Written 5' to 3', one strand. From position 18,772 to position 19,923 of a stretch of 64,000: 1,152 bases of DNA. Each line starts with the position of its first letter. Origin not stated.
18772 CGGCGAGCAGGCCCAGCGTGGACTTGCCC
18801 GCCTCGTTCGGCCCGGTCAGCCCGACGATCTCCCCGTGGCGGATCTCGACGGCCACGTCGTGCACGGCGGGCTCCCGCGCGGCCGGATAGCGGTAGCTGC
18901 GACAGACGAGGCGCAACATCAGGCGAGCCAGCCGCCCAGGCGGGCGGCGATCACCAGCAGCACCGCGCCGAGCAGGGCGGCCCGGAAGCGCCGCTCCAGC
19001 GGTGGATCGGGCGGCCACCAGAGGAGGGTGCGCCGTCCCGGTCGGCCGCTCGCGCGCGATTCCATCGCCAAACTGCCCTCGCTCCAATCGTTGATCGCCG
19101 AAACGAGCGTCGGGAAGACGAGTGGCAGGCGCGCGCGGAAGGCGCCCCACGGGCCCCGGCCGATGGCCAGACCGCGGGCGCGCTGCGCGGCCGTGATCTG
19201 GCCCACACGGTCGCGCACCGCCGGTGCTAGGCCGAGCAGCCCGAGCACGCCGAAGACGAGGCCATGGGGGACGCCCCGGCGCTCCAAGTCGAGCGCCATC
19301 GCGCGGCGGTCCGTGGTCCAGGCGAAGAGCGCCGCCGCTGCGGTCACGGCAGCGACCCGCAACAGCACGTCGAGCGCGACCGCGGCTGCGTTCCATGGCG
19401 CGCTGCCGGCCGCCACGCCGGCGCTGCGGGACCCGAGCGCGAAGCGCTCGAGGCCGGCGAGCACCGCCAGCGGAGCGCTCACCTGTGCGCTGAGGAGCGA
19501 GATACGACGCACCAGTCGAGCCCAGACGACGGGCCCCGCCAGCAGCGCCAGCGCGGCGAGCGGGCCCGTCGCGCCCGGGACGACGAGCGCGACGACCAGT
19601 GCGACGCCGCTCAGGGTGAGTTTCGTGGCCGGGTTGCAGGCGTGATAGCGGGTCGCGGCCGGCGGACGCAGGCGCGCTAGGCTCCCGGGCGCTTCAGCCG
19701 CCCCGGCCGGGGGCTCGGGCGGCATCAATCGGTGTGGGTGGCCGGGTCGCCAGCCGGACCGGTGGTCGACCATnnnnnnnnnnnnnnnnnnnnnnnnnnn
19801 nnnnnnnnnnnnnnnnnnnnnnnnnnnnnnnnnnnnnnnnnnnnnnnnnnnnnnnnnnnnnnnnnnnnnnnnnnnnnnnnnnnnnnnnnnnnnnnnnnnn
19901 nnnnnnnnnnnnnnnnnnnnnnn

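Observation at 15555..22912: Nickel/cobalt acquisition island: NiCoT permease, Nur-like Fur regulator, and two tandem ECF modules (cbiMN-Q-O followed by an extra T-A'-A set)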

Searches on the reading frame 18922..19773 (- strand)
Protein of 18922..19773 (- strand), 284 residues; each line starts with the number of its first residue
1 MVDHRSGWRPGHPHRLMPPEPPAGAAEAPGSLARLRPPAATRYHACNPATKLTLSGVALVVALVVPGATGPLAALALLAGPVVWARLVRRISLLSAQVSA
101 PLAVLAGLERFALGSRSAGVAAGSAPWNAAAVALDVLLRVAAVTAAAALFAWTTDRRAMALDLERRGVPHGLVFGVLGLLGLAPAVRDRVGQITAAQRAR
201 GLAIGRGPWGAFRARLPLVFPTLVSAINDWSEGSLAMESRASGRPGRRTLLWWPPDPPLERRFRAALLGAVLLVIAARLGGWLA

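Call 3: search_protein_families(library=pfam, proteins=[window:18922-19773:-], max_evalue=0.01)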
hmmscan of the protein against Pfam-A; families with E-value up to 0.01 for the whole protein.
window:18922-19773:- (284 aa): 1 family
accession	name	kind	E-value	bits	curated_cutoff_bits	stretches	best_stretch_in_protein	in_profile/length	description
PF02361.21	CbiQ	-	1.1e-12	48.5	25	1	44-240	6-206/216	Cobalt transport protein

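Call 4: search_protein_families(library=ncbifam, proteins=[window:18922-19773:-], max_evalue=0.001)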
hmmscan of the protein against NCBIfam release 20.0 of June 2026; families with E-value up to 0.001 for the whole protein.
window:18922-19773:- (284 aa): 1 family
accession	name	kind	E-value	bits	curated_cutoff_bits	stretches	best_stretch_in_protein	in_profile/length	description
TIGR02454.1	ECF_T_CbiQ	equivalog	0.00025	20.9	111.8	1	47-240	2-200/200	cobalt ECF transporter T component CbiQ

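Call 15: find_homologous_proteins(query=window:18922-19725:-, max_evalue=0.001)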
Query window:18922-19725:- (268 aa): 768 proteins with E <= 0.001 among 8000 candidates; the best 120 are listed.
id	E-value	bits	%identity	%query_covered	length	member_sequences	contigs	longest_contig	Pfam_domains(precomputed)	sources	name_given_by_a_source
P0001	2.6e-155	534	98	100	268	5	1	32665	PF02361.22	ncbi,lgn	-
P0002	9.8e-69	250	58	93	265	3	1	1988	PF02361.22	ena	-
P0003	4.4e-67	244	55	95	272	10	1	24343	PF02361.22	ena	-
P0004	2.9e-36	143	40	93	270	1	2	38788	PF02361.22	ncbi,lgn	ncbi:MAG: energy-coupling factor transporter transmembrane component T family protein [Candidatus Li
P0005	3.4e-35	140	41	91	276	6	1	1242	PF02361.22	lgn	-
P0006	5.6e-35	139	39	89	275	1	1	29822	PF02361.22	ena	-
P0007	7.0e-35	139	38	92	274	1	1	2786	PF02361.22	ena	-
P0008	7.3e-35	139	40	98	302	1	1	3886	PF02361.22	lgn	-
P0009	1.3e-34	138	40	96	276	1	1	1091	PF02361.22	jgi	jgi:energy-coupling factor transport system permease protein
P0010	1.5e-34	138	40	92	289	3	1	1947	PF02361.22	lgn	-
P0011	1.5e-34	138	39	98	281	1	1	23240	PF02361.22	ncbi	-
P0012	1.7e-34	138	39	92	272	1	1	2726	PF02361.22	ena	-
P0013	1.7e-34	138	37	99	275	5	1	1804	PF02361.22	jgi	-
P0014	2.2e-34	137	37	99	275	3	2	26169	PF02361.22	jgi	-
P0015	2.7e-34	137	35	90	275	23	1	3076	PF02361.22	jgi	jgi:energy-coupling factor transport system permease protein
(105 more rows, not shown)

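Call 16: find_encoding_contigs(protein=P0001, flank=10000, max_places=2)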
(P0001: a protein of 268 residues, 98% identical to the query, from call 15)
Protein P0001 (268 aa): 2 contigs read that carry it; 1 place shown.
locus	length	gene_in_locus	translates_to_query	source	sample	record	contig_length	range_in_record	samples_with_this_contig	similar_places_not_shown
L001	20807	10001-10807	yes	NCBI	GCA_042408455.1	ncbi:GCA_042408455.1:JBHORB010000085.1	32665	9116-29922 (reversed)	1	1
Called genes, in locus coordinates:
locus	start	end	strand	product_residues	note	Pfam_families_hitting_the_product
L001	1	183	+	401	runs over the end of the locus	PF00155:Aminotran_1_2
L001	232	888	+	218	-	PF00923:TAL_FSA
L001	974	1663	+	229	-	PF01810:LysE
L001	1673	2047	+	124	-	PF04343:DUF488, PF22751:DUF488-N3a, PF22752:DUF488-N3i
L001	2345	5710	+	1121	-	PF00198:2-oxoacid_dh, PF00676:E1_dh, PF02779:Transket_pyr, PF16870:OxoGdeHyase_C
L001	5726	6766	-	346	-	PF07885:Ion_trans_2, PF02254:TrkA_N, PF02080:TrkA_C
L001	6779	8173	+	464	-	PF01891:CbiM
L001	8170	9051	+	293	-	PF02361:CbiQ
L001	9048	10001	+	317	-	PF00005:ABC_tran, PF02463:SMC_N (faint), PF13304:AAA_21 (weak)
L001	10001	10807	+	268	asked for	PF02361:CbiQ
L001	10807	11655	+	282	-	PF00005:ABC_tran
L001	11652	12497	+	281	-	PF00005:ABC_tran, PF13304:AAA_21 (faint)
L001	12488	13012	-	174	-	PF01475:FUR, PF12840:HTH_20 (weak)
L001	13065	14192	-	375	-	PF03824:NicO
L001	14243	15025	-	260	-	PF14451:Ub-Mut7C, PF02597:ThiS (weak), PF01927:Mut7-C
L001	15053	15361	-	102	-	PF20058:DUF6457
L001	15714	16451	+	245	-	PF02634:FdhD-NarQ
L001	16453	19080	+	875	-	PF00384:Molybdopterin, PF01568:Molydop_binding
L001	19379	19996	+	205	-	-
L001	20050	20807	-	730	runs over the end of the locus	PF00724:Oxidored_FMN, PF07992:Pyr_redox_2 (weak), PF00070:Pyr_redox (weak), PF03486:HI0933_like (weak), PF12831:FAD_oxidored (weak), PF13450:NAD_binding_8 (weak)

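Call 17: find_encoding_contigs(protein=P0003, flank=10000, max_places=2)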
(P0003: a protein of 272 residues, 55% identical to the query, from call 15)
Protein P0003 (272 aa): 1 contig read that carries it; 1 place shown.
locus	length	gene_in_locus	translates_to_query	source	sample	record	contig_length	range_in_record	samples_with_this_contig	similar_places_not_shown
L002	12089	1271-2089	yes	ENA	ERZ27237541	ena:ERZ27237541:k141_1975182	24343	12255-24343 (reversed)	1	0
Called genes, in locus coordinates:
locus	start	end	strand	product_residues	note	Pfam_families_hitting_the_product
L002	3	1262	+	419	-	?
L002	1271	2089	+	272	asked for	PF02361:CbiQ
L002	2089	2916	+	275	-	PF00005:ABC_tran, PF13304:AAA_21 (faint)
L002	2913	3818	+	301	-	PF00005:ABC_tran, PF13304:AAA_21 (faint)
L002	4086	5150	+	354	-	PF03824:NicO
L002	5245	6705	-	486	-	PF01266:DAO (weak), PF01593:Amino_oxidase, PF12831:FAD_oxidored (weak), PF13450:NAD_binding_8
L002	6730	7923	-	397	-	PF04055:Radical_SAM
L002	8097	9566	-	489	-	PF05496:RuvB_N, PF01078:Mg_chelatase (faint), PF07726:AAA_3 (weak), PF07728:AAA_5, PF13173:AAA_14 (weak), PF00004:AAA, PF16193:AAA_assoc_2, PF12002:MgsA_C, +2 more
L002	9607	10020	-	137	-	PF01850:PIN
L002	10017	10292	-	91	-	PF01402:RHH_1 (weak)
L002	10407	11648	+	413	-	PF00266:Aminotran_5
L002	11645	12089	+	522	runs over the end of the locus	PF00389:2-Hacid_dh, PF02826:2-Hacid_dh_C, PF03446:NAD_binding_2 (weak), PF19304:PGDH_inter, PF01842:ACT (weak)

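Call 18: find_encoding_contigs(protein=P0004, flank=10000, max_places=2)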
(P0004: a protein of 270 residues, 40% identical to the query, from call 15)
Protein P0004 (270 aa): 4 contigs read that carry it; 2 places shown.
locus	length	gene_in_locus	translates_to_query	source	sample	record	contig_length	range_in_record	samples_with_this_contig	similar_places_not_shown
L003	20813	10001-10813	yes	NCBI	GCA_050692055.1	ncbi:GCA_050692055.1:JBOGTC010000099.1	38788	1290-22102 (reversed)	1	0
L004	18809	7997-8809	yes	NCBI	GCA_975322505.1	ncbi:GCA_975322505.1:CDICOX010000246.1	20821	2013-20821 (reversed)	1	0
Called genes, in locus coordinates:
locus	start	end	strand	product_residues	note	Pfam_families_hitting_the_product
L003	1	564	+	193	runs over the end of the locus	PF20660:DUF6812 (faint)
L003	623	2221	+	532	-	PF01039:Carboxyl_trans, PF03255:ACCA (weak), PF06833:MdcE (faint)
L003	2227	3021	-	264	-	PF13468:Glyoxalase_3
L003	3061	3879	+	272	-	PF07179:SseB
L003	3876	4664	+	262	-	PF00378:ECH_1, PF16113:ECH_2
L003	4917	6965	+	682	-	PF12728:HTH_17, PF00289:Biotin_carb_N, PF02222:ATP-grasp, PF02786:CPSase_L_D2, PF07478:Dala_Dala_lig_C, PF02785:Biotin_carb_C, PF00364:Biotin_lipoyl, PF25997:BSH_YhbJ, +4 more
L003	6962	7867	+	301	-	PF00682:HMGL-like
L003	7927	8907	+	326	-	PF01156:IU_nuc_hydro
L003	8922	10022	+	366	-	-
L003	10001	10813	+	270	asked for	PF02361:CbiQ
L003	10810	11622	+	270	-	PF00005:ABC_tran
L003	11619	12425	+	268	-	PF02463:SMC_N (faint), PF00005:ABC_tran, PF13304:AAA_21 (faint)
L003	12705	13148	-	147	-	-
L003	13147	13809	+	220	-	PF00293:NUDIX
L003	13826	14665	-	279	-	PF00459:Inositol_P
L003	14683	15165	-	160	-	PF20730:YetF_N, PF04239:DUF421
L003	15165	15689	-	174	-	-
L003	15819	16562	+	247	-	PF01048:PNP_UDP_1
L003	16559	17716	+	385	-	PF14696:Glyoxalase_5 (weak), PF00903:Glyoxalase (weak), PF13669:Glyoxalase_4 (weak), PF00903:Glyoxalase, PF13669:Glyoxalase_4 (weak)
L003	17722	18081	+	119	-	PF13474:SnoaL_3 (weak), PF14534:DUF4440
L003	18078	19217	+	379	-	PF22807:TrAA12, PF01436:NHL (faint), PF07995:GSDH (weak), PF22807:TrAA12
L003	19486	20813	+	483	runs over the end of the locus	PF00587:tRNA-synt_2b, PF03129:HGTP_anticodon, PF09180:ProRS-C_1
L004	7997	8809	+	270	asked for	PF02361:CbiQ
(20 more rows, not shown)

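Call 23: find_related_loci(query=A1, collection=genome_contigs, flank=10000)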
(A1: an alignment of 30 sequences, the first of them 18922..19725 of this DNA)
Query A1 (268 aa) in genome_contigs; peptide patterns used: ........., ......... (x = any residue, [..] = any of these).
229 stretches matched a pattern; 156 encode a relative of the query (tblastn E <= 1e-3); the best 80 are kept; 80 distinct loci.
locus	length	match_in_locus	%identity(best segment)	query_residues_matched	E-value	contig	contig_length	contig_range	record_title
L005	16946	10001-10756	58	16-264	2e-72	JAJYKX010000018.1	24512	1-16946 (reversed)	MAG: Chloroflexi bacterium isolate DBS2-1.bin55 NODE_3548_length_24512_cov_6.420135, whole genome shotgun sequence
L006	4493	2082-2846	55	13-267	4e-58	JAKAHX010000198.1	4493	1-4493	MAG: Chloroflexi bacterium isolate WY3.bin147 NODE_41630_length_4493_cov_4.756757, whole genome shotgun sequence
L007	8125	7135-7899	39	19-268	3e-39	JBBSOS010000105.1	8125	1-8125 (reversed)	MAG: Candidatus Limnocylindrales bacterium isolate LS6_sbin.37 LS6_sbin.37_K_1479029_L_8125_cov_9.8462, whole genome sho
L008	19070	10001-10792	39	5-266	1e-36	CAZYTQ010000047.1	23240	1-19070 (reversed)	MAG TPA_asm: uncultured Anaerolineaceae bacterium isolate SRP344714_co2_422 genome assembly, contig: NODE_5616_length_23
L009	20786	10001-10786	41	10-266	4e-36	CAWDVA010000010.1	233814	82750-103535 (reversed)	MAG: uncultured Chloroflexia bacterium isolate MFD05684.bin.1.348 genome assembly, contig: contig_60320, whole genome sh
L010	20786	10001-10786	38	8-267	6e-35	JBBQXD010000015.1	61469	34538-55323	MAG: Candidatus Limnocylindria bacterium isolate Co_metawrap_2094 Cmw_2094_k141_2171523_length_61469_cov_14.9979, whole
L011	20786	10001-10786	37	9-267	5e-35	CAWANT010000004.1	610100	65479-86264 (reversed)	MAG: uncultured Chloroflexia bacterium isolate MFD02840.bin.2.48 genome assembly, contig: contig_21382, whole genome sho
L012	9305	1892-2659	39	17-267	1e-34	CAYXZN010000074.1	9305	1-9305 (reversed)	MAG TPA_asm: uncultured Steroidobacteraceae bacterium isolate SRP284430_co1_92 genome assembly, contig: NODE_5644_length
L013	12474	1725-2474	38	22-266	3e-34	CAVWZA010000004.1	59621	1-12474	MAG: uncultured Chloroflexia bacterium isolate MFD05176.bin.2.85 genome assembly, contig: contig_151619, whole genome sh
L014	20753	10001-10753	38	22-267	4e-34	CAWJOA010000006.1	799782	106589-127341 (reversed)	MAG: uncultured Chloroflexia bacterium isolate MFD02840.bin.2.336 genome assembly, contig: contig_21770, whole genome sh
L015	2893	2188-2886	40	10-240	1e-33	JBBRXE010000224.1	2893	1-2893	MAG: Candidatus Limnocylindria bacterium isolate La4_metabat2.166 La4_metabat2.166_K_1322598_L_2893_cov_58.8143, whole g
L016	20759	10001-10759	40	19-266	7e-34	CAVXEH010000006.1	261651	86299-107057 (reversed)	MAG: uncultured Chloroflexia bacterium isolate MFD02416.bin.1.132 genome assembly, contig: contig_46837, whole genome sh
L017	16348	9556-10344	39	7-267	1e-33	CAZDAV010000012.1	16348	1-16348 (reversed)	MAG TPA_asm: uncultured Steroidobacteraceae bacterium isolate SRP136066_co1_188 genome assembly, contig: NODE_3772_lengt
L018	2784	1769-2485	40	4-240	2e-33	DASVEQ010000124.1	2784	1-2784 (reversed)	MAG TPA_asm: Candidatus Limnocylindria bacterium isolate SMAG_U2066 k141_513897, whole genome shotgun sequence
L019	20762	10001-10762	40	19-267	1e-33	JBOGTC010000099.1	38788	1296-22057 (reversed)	MAG: Candidatus Limnocylindria bacterium isolate M3-S_metawrap_bin.244 k127_1496394, whole genome shotgun sequence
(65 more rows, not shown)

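Call 31: search_protein_families(library=pfam, proteins=[L003:8922-10019:+, L002:3-1259:+], max_evalue=0.01)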
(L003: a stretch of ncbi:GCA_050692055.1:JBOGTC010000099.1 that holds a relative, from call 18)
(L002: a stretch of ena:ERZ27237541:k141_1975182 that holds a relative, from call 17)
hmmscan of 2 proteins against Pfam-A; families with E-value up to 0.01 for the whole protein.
L003:8922-10019:+ (366 aa): 1 family
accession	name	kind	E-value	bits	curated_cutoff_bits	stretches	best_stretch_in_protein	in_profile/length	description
PF12822.12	ECF_trnsprt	-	0.00017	22.1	30.7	1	80-233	1-153/169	ECF transporter, substrate-specific component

L002:3-1259:+ (419 aa): 2 families
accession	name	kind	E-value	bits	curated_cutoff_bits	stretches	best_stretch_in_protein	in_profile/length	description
PF00144.29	Beta-lactamase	-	6e-63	213.4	27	1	77-414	2-327/329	Beta-lactamase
PF13354.11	Beta-lactamase2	-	0.00049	19.9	22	0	309-356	131-178/214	Beta-lactamase enzyme family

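Call 36: find_related_loci(query=A2, collection=metagenome_contigs, flank=10000)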
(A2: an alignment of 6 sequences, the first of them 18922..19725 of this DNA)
Query A2 (268 aa) in metagenome_contigs; peptide patterns used: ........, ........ (x = any residue, [..] = any of these).
410 stretches matched a pattern; 108 encode a relative of the query (tblastn E <= 1e-3); the best 80 are kept; 80 distinct loci.
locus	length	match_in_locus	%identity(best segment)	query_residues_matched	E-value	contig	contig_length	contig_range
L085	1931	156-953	38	4-267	1e-37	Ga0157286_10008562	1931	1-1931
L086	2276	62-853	36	6-267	2e-37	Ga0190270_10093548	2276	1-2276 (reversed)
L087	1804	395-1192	37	4-267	1e-37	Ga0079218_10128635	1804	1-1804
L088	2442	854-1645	36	6-267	8e-37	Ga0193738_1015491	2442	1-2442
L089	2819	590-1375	41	10-266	1e-36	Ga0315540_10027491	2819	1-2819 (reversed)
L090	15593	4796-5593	38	4-267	5e-36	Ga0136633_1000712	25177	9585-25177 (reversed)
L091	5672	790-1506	40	11-245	1e-35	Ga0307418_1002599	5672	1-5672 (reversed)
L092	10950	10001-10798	37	4-267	2e-35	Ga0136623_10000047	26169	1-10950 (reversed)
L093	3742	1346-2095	37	22-266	5e-35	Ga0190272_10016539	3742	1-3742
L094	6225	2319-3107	41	10-267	9e-35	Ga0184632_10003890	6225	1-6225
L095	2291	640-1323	39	22-244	2e-34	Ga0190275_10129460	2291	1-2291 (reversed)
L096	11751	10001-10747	38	22-265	4e-34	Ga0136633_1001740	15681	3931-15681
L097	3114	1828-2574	38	22-265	6e-34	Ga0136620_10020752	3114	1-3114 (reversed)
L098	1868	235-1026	38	6-267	5e-34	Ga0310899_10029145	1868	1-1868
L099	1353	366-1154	40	7-267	2e-34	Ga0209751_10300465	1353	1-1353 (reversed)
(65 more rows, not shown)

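Call 38: search_solved_structures(query=window:18922-19725:-, max_evalue=1, show_alignments=0)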
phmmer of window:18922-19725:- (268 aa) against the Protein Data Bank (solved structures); distinct sequences matched with E-value up to 1: 5.
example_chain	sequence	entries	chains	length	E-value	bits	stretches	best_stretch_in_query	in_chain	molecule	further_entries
4hzu_T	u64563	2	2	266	7.4e-05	25.6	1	164-237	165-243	Energy-coupling factor transporter transmembrane protein EcfT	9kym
4huq_T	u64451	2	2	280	8.5e-05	25.4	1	164-237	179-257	Energy-coupling factor transporter transmembrane protein EcfT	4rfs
5gkx_A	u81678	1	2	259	0.29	13.9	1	161-263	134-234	Uncharacterized protein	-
4dwz_A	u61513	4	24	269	0.33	13.7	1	161-263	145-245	Hypothetical protein TON_0340 | Uncharacterized protein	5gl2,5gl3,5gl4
4fc5_A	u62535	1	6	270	0.34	13.7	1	161-263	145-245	Putative uncharacterized protein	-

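Call 40: search_protein_families(library=ncbifam, proteins=[L003:8922-10019:+], max_evalue=1)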
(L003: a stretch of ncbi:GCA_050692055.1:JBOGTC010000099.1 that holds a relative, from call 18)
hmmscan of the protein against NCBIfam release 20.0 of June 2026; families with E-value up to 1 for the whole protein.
L003:8922-10019:+ (366 aa): 2 families
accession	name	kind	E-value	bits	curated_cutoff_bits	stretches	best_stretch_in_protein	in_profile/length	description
NF045596.1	ECF_S_CD3073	equivalog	2.5e-27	95.6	180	2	83-169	2-84/174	CD3073 family putative ECF transporter S component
TIGR04518.1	ECF_S_folT_fam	subfamily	0.00067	19.4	60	1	77-181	2-91/163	folate family ECF transporter S component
